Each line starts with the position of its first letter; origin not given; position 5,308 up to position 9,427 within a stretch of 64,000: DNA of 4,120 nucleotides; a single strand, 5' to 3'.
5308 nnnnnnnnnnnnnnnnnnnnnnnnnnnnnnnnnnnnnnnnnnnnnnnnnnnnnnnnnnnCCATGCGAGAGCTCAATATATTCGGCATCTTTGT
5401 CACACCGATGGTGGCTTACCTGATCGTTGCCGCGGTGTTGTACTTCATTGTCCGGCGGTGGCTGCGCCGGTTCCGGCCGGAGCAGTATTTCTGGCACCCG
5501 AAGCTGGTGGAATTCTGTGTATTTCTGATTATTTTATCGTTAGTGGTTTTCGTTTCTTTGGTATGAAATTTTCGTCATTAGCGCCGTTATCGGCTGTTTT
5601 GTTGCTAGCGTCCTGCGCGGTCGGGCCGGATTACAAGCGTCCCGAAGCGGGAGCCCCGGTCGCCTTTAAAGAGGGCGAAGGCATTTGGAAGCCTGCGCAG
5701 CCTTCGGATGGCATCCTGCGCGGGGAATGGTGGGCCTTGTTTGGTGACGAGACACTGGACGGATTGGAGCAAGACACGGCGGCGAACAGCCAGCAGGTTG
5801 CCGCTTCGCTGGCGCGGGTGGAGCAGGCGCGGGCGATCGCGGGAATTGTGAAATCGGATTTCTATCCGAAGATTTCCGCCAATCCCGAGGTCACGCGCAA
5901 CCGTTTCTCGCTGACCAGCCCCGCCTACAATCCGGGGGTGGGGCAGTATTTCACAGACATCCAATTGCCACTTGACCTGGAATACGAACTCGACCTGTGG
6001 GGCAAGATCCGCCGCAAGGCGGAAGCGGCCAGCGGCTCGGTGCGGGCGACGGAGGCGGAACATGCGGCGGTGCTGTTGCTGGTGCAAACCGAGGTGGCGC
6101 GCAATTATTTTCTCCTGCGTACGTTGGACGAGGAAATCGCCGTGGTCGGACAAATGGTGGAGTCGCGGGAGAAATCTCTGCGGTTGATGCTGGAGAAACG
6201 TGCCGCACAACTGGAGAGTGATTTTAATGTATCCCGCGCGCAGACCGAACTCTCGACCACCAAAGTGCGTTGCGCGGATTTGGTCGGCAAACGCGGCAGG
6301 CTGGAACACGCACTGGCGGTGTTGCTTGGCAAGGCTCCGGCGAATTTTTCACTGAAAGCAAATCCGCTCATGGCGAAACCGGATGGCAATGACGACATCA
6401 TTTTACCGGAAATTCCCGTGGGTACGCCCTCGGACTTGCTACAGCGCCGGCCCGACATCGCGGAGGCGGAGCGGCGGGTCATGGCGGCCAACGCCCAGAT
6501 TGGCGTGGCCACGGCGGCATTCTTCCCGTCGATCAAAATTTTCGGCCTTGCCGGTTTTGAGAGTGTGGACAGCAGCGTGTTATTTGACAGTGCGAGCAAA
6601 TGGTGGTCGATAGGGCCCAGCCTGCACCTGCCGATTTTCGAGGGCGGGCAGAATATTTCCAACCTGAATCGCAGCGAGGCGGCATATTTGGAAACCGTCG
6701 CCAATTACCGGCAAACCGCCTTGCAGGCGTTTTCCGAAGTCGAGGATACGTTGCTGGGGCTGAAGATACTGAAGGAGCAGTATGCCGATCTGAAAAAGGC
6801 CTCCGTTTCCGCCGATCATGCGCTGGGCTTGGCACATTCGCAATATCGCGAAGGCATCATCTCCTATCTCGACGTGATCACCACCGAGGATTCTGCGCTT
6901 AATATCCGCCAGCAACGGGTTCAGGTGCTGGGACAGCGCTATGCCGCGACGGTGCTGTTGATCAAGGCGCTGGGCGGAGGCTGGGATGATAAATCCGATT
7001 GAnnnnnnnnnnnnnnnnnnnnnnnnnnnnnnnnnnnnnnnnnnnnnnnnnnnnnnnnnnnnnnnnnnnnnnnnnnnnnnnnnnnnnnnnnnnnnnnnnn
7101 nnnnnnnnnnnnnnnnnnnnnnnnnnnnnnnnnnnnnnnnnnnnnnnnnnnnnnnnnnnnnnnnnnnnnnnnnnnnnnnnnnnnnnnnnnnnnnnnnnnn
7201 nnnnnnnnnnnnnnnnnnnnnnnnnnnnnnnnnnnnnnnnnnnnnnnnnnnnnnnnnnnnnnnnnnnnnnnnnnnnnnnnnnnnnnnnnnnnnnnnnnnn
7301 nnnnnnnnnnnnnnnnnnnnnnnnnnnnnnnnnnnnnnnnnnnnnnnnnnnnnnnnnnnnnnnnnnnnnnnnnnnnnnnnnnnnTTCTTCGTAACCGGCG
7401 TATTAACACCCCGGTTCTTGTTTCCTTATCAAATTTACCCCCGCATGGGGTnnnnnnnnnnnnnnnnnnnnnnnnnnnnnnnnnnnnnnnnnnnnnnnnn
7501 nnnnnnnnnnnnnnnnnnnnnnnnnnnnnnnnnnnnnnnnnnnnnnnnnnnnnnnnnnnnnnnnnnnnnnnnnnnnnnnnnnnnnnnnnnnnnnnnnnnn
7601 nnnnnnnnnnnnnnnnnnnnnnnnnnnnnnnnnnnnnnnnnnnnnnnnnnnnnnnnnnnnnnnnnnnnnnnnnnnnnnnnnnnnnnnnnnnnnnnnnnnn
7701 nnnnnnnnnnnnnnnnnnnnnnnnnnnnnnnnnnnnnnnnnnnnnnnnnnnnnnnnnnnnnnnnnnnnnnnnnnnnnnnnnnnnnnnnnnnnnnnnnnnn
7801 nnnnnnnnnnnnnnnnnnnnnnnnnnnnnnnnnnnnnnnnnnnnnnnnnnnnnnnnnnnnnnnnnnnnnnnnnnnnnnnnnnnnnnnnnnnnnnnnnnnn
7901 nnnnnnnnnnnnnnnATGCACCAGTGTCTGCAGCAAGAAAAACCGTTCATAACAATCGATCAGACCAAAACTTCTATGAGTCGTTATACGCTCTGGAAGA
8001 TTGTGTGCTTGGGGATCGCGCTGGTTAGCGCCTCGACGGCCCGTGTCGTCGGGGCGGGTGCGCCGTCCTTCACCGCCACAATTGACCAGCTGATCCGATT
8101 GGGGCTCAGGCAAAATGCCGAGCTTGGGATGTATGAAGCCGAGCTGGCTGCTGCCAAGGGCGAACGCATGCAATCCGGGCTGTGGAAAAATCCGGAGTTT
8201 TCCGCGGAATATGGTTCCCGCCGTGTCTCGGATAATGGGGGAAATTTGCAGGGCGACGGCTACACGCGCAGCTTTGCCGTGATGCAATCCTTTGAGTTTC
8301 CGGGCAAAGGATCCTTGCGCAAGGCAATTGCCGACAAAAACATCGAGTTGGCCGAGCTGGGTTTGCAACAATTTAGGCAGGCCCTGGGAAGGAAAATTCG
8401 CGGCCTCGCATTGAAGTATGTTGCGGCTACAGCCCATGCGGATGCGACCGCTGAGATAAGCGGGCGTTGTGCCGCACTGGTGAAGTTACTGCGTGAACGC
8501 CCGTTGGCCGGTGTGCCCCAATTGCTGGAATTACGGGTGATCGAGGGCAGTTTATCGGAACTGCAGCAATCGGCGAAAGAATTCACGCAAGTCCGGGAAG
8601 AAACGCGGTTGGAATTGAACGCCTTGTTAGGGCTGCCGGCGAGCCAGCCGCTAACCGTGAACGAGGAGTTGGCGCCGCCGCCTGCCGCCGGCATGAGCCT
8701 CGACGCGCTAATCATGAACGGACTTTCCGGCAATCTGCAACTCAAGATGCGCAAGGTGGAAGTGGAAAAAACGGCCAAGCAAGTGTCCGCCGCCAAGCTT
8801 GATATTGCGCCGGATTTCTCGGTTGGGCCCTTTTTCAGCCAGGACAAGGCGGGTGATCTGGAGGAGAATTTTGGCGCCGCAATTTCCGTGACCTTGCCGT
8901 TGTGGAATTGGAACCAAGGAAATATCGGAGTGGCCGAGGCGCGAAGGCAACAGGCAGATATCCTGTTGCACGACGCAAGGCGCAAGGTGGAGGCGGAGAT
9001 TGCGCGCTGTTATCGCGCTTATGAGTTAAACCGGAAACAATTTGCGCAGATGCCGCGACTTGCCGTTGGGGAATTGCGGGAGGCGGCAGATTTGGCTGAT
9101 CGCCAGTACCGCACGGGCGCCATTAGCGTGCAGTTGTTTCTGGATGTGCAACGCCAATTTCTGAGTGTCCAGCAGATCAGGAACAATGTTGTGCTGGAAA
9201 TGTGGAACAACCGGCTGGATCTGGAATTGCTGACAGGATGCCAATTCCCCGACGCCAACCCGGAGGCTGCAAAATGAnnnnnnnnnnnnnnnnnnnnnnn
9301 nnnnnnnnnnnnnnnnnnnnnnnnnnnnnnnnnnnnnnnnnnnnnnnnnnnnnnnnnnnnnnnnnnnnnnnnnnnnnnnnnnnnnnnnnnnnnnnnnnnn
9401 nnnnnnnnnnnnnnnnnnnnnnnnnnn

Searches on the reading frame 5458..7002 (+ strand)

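Call 43: search_protein_families(library=pfam, proteins=[window:5458-7002:+], max_evalue=0.0001)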
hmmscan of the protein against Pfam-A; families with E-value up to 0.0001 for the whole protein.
window:5458-7002:+ (514 aa): 1 family
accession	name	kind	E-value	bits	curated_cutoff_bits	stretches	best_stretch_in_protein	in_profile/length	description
PF02321.23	OEP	-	1.3e-47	162.5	22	2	327-506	8-187/187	Outer membrane efflux protein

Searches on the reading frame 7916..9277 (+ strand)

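Call 43: search_protein_families(library=pfam, proteins=[window:7916-9277:+], max_evalue=0.0001)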
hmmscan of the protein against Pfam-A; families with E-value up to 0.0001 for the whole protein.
window:7916-9277:+ (453 aa): 1 family
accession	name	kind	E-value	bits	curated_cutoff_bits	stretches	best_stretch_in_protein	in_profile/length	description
PF02321.23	OEP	-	2.1e-32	112.9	22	2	263-441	2-187/187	Outer membrane efflux protein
